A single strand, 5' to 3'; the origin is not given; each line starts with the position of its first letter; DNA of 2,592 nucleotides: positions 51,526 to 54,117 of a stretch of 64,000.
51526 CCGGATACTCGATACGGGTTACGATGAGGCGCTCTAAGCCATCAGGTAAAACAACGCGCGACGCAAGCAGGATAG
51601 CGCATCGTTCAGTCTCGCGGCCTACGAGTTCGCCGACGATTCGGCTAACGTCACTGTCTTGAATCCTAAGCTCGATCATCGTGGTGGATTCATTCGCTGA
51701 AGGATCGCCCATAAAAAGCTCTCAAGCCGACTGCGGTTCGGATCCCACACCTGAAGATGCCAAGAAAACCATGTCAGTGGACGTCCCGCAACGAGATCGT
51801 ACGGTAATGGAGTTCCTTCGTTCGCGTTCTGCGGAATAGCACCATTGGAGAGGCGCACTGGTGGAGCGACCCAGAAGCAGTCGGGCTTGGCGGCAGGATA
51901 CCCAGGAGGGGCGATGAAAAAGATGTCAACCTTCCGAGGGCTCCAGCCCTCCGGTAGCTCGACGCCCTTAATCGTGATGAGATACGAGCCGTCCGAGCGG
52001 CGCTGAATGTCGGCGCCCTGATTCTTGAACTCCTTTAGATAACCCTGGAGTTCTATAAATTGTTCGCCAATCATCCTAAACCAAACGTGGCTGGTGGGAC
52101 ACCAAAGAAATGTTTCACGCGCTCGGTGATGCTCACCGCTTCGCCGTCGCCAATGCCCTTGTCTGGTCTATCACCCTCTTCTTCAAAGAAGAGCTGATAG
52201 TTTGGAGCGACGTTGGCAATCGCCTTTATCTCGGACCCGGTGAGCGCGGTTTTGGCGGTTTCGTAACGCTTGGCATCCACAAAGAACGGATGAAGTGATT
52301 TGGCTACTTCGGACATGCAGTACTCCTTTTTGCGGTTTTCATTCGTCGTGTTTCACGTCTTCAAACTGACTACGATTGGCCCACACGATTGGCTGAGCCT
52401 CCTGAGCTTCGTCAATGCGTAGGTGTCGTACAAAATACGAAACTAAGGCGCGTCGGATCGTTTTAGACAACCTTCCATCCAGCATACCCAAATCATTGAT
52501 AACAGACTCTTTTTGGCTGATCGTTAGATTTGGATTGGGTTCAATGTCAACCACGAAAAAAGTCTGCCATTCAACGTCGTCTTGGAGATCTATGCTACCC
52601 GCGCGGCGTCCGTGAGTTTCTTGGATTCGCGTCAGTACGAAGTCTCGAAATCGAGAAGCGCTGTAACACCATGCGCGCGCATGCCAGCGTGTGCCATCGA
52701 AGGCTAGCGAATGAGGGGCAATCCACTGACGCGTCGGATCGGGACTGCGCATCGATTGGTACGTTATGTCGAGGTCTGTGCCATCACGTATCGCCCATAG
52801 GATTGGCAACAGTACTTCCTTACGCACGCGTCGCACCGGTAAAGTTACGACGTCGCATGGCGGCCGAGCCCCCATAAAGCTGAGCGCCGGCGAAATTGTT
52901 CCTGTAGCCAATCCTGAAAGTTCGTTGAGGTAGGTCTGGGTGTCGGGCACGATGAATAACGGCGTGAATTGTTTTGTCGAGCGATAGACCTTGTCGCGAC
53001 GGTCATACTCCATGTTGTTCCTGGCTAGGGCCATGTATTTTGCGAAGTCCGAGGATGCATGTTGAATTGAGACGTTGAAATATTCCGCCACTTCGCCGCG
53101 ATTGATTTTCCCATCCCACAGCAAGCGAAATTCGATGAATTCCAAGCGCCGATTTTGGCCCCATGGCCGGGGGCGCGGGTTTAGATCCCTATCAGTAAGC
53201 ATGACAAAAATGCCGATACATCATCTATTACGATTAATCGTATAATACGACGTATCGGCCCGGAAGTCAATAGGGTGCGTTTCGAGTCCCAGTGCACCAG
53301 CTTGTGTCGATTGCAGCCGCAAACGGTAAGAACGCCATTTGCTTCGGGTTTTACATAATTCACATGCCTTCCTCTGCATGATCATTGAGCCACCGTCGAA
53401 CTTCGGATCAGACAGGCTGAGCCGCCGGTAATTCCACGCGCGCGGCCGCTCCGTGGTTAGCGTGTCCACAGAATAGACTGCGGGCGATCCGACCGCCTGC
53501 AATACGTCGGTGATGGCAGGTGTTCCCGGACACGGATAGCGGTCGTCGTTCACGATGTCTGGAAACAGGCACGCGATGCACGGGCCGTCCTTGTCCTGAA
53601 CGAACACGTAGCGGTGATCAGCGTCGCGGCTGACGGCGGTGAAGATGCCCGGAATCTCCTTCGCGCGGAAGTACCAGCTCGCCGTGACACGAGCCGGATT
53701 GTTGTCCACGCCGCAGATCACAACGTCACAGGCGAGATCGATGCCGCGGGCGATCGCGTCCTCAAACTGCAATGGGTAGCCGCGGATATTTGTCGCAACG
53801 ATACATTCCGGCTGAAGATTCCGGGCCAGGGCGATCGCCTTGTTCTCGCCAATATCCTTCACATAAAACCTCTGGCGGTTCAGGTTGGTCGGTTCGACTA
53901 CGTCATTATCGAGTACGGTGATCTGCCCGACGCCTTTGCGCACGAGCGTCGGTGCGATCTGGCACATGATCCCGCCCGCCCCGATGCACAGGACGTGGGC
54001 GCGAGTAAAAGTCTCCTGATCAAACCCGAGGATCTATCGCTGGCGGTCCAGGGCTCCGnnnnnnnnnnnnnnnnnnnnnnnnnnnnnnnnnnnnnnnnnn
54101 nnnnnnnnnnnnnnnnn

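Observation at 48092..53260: WYL-regulated ubiquitin-like conjugation operon carrying an extra kinase-fold gene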

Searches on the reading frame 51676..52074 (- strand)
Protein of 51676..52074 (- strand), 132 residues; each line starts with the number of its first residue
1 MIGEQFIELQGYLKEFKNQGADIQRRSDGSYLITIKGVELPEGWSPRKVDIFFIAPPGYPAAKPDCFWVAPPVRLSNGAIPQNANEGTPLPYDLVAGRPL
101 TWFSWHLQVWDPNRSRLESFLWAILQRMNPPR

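Call 3: search_protein_families(library=pfam, proteins=[window:51676-52074:-], max_evalue=0.01)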
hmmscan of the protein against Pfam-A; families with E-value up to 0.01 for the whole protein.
window:51676-52074:- (132 aa): 1 family
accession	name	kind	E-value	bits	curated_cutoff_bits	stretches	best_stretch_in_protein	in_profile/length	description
PF14462.11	Prok-E2_E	-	1.7e-11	44.4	25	1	18-128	11-120/123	Prokaryotic E2 family E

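Call 4: search_protein_families(library=padloc, proteins=[window:51676-52074:-], max_evalue=0.01)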
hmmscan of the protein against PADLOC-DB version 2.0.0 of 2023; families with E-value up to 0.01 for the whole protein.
window:51676-52074:- (132 aa): 0 families

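Call 40: search_solved_structures(query=window:51676-52074:-, max_evalue=1, show_alignments=2)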
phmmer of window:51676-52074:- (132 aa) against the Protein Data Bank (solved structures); distinct sequences matched with E-value up to 1: 2.
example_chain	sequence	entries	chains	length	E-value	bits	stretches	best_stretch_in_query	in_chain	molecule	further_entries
9eae_C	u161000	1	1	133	5.8e-05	26.2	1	33-98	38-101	Citrobacter BubB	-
9eav_D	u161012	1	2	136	6.1e-05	26.1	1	33-98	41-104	Citrobacter BubB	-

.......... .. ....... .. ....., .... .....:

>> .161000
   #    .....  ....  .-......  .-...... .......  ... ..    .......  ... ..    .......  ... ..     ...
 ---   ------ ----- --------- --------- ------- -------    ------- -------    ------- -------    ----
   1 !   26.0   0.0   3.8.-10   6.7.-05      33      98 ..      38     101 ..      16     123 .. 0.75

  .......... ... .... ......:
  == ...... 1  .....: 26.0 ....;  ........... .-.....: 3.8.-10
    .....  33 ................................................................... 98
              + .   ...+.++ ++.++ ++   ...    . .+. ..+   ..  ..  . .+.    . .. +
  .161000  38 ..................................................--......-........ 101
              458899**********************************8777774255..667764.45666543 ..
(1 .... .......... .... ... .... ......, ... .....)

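Call 47: search_protein_families(library=ncbifam, proteins=[window:51676-52074:-], max_evalue=0.01)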
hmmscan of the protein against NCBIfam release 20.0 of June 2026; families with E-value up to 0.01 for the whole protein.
window:51676-52074:- (132 aa): 0 families

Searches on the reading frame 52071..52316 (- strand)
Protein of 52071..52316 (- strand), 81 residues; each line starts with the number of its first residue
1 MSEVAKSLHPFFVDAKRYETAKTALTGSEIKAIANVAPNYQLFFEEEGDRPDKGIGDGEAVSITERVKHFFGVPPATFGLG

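Call 3: search_protein_families(library=pfam, proteins=[window:52071-52316:-], max_evalue=0.01)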
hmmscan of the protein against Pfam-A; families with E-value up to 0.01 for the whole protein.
window:52071-52316:- (81 aa): 1 family
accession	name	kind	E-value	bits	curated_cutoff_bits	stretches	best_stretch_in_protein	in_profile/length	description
PF14452.12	Multi_ubiq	-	2.3e-09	37.8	24.5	1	11-71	3-65/69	Multiubiquitin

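Call 4: search_protein_families(library=padloc, proteins=[window:52071-52316:-], max_evalue=0.01)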
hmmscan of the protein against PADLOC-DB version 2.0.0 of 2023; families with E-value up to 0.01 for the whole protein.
window:52071-52316:- (81 aa): 0 families

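Call 47: search_protein_families(library=ncbifam, proteins=[window:52071-52316:-], max_evalue=0.01)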
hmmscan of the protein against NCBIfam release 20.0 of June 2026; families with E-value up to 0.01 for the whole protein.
window:52071-52316:- (81 aa): 0 families

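Call 95: search_solved_structures(query=window:52071-52316:-, max_evalue=1)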
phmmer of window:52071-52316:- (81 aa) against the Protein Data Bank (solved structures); distinct sequences matched with E-value up to 1: 2.
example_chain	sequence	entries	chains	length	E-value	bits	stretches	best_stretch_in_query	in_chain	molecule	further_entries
8u38_A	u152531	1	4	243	0.46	14.4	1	6-73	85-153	Methylobacterium brachiatum Ubl-BilA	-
9d5b_A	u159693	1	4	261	0.51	14.2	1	6-73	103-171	Multi-ubiquitin domain-containing protein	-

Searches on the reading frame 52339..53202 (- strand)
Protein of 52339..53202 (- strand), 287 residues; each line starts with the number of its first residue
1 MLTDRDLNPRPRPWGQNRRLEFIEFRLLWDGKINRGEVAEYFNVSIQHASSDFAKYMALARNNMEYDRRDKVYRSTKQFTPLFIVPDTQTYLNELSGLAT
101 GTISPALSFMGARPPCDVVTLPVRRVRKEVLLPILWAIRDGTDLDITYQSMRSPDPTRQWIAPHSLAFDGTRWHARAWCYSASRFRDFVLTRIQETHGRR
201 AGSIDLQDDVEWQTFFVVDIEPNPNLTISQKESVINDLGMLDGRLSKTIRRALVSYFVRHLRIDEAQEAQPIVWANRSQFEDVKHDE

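Call 3: search_protein_families(library=pfam, proteins=[window:52339-53202:-], max_evalue=0.01)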
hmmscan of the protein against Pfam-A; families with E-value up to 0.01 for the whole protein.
window:52339-53202:- (287 aa): 1 family
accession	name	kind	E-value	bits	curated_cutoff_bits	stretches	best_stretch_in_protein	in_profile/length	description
PF13280.12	WYL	-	4.9e-11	42.9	21.8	1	129-195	1-67/70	WYL domain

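Call 4: search_protein_families(library=padloc, proteins=[window:52339-53202:-], max_evalue=0.01)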
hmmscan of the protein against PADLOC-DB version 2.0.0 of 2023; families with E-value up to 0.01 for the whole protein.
window:52339-53202:- (287 aa): 2 families
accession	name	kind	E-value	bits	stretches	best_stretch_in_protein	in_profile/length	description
PDLC01457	WYL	-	1.6e-15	55.3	1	18-196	5-191/229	"CAS-I,CAS-II,CAS-III,CAS-IV,CAS-V,CAS-VI; associated_signaling"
PDLC01652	WYL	-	3.6e-08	31.9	1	125-198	14-79/162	"CAS-I,CAS-II,CAS-III,CAS-IV,CAS-V,CAS-VI; associated_signaling"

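Call 47: search_protein_families(library=ncbifam, proteins=[window:52339-53202:-], max_evalue=0.01)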
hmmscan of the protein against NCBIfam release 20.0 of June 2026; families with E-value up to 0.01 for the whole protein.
window:52339-53202:- (287 aa): 0 families

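Call 94: search_solved_structures(query=window:52339-53202:-, max_evalue=0.01)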
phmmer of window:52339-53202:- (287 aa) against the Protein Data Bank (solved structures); distinct sequences matched with E-value up to 0.01: 6.
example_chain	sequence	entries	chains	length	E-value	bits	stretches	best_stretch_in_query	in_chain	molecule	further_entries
7tb6_A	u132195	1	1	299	5.3e-64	219.4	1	13-265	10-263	S. maltophilia CapW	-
7tb5_A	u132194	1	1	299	3.1e-56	193.9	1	13-270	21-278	WYL domain-containing protein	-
9c5g_A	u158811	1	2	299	3.8e-56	193.6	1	10-265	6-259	CapW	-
7t8k_A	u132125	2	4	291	1.6e-39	139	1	19-262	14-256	BrxR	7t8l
7qfz_A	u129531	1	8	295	3.1e-33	118.4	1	15-267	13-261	WYL domain-containing protein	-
6sj9_A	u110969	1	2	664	0.00037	23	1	128-200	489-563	Proteasome accessory factor B/C (PafBC)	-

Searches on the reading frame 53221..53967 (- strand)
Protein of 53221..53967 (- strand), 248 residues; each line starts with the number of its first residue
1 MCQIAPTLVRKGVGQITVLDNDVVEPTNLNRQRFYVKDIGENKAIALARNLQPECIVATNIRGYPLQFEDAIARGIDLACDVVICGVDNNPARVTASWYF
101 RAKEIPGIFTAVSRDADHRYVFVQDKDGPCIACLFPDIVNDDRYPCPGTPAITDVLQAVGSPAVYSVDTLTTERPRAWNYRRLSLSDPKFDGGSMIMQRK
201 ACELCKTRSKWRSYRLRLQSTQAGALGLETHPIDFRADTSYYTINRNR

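Call 3: search_protein_families(library=pfam, proteins=[window:53221-53967:-], max_evalue=0.01)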
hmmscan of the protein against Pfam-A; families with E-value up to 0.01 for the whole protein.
window:53221-53967:- (248 aa): 1 family
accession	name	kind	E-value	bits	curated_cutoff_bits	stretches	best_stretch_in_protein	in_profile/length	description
PF00899.27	ThiF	-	3.3e-22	79.3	28.1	1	2-161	33-192/238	ThiF family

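Call 4: search_protein_families(library=padloc, proteins=[window:53221-53967:-], max_evalue=0.01)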
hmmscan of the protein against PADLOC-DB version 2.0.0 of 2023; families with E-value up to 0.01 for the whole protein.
window:53221-53967:- (248 aa): 26 families (the best 25 are shown)
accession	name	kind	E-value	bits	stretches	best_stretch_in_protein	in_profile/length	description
PDLC00848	E1-E2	-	2.2e-11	40.8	1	3-72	388-456/607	E1-E2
PDLC00841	E1-E2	-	2.4e-11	41.1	1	10-91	370-453/590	E1-E2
PDLC00829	E1-E2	-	5.4e-10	36.9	1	4-115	186-298/426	E1-E2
PDLC00855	E1-E2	-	7.6e-10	36.4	1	3-52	316-365/579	E1-E2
PDLC00840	E1-E2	-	1.9e-09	35.1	1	4-106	228-332/458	E1-E2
PDLC00836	E1-E2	-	1.9e-09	34.7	1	3-78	355-430/602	E1-E2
PDLC00856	E1-E2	-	3.2e-09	33.8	1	2-75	335-407/573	E1-E2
PDLC00839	E1-E2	-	2.1e-08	30.9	1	4-125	385-507/602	E1-E2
PDLC00837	E1-E2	-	2.2e-08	31.4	1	3-138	339-483/593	E1-E2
PDLC00844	E1-E2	-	6.8e-08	29.6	1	4-60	291-347/489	E1-E2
PDLC00835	E1-E2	-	9.6e-08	28.8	1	4-53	388-437/778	E1-E2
PDLC00853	E1-E2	-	1.5e-07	28.7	1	5-145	326-467/546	E1-E2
PDLC00832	E1-E2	-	1.7e-07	27.8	1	3-69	352-417/588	E1-E2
PDLC00830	E1-E2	-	5.4e-07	26.3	1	4-137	325-460/551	E1-E2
PDLC00842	E1-E2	-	2.2e-06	24.7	1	4-146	320-467/549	E1-E2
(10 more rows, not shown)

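Call 47: search_protein_families(library=ncbifam, proteins=[window:53221-53967:-], max_evalue=0.01)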
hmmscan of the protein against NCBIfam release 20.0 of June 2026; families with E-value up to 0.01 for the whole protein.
window:53221-53967:- (248 aa): 18 families
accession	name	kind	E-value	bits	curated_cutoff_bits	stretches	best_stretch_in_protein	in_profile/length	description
TIGR02356.1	adenyl_thiF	equivalog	6.1e-19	68.2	275.25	1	2-162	34-194/203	thiazole biosynthesis adenylyltransferase ThiF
NF006395.0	PRK08644.1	equivalog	6.9e-17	61.8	159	1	3-92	44-132/215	sulfur carrier protein ThiS adenylyltransferase ThiF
NF006444.0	PRK08762.1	equivalog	6e-13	48.2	449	1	8-145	166-305/387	molybdopterin-synthase adenylyltransferase MoeB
TIGR02354.1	thiF_fam2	equivalog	7.9e-13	48.7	152.2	1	3-93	35-124/200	thiamine biosynthesis protein ThiF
NF009123.0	PRK12475.1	subfamily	2.1e-11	43.7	510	1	5-139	40-175/338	MoeB/ThiF family adenylyltransferase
NF047750.1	SAMPActivE1UbaA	equivalog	2.6e-11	43.4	450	1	8-156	51-197/270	SAMP-activating enzyme E1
NF004281.0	PRK05690.1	subfamily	3.8e-11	42.7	266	1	2-161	45-203/250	molybdopterin-synthase adenylyltransferase MoeB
TIGR03736.1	PRTRC_ThiF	hypoth_equivalog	1.6e-10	40.8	144.75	1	15-99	47-126/245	PRTRC system ThiF family protein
NF058523.1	6A-MBL_cap2_3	equivalog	9.2e-10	37.7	320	1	3-52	312-361/665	anti-phage 6A-MBL system cap2_3 protein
NF004111.0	PRK05600.1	equivalog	1.8e-09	37.2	437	1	6-145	58-199/371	ThiF family adenylyltransferase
NF005646.0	PRK07411.1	equivalog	1.4e-08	34.3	633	1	8-139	57-187/390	molybdopterin-synthase adenylyltransferase MoeB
TIGR02355.1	moeB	equivalog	2.1e-07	30.6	376.55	1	2-161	37-195/240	molybdopterin-synthase adenylyltransferase MoeB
NF011696.0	PRK15116.1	equivalog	2e-06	27.7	304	1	5-111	46-153/268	tRNA cyclic N6-threonylcarbamoyladenosine(37) synthase TcdA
NF005902.0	PRK07878.1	equivalog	1e-05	24.6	647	1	9-140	62-196/392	adenylyltransferase/sulfurtransferase MoeZ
NF005901.0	PRK07877.1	equivalog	0.00015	20.2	476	1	4-51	121-169/722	Rv1355c family protein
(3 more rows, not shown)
